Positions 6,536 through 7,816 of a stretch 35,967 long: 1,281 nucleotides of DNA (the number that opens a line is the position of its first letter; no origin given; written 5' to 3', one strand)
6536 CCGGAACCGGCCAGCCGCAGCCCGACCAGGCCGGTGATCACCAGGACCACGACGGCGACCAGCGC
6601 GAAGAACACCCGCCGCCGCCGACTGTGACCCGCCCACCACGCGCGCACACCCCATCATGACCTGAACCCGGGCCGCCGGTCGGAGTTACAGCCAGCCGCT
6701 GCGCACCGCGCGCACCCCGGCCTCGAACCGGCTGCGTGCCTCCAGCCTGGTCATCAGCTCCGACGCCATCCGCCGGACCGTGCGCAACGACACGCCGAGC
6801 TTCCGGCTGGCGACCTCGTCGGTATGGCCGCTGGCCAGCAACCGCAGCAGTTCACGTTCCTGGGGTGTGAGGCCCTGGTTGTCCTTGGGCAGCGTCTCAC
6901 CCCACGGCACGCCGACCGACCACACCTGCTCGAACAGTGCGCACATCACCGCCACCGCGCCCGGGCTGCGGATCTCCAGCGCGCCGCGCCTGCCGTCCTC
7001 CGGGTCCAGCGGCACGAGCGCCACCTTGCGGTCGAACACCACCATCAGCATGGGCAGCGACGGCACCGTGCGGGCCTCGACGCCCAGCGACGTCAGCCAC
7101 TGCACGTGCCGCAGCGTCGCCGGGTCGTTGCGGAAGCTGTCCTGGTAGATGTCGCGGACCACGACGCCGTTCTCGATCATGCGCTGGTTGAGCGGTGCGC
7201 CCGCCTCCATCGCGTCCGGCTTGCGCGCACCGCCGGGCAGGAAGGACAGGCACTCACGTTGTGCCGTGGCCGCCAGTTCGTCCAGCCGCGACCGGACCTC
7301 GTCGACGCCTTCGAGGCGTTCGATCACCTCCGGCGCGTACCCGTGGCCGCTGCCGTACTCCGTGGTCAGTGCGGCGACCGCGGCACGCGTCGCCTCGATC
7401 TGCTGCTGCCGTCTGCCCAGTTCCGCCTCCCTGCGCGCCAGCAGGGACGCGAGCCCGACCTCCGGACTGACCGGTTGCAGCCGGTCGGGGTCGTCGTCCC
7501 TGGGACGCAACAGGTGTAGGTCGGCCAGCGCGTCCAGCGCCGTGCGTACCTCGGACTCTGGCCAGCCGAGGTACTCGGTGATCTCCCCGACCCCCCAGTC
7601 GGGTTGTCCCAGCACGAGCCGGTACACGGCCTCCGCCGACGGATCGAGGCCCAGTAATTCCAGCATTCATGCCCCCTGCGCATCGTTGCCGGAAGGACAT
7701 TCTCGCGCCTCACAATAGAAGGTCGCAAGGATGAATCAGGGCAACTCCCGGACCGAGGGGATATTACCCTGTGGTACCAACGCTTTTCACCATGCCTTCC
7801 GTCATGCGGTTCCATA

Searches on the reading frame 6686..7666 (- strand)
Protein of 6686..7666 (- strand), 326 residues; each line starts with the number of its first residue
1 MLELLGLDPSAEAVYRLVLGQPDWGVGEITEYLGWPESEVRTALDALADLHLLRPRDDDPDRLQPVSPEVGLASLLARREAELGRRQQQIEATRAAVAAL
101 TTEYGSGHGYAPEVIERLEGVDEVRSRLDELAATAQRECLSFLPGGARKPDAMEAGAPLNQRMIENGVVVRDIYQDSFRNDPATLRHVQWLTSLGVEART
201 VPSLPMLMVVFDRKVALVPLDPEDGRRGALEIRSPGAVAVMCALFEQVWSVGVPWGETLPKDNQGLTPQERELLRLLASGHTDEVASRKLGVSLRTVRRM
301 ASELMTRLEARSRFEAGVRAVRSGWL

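Call 66: search_protein_families(library=pfam, proteins=[window:6686-7666:-], max_evalue=0.00001)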
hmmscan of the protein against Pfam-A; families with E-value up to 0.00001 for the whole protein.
window:6686-7666:- (326 aa): 1 family
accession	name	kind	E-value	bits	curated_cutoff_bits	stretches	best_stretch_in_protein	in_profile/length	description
PF00196.25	GerE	-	2.2e-08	34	23.5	1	265-316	2-53/57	Bacterial regulatory proteins, luxR family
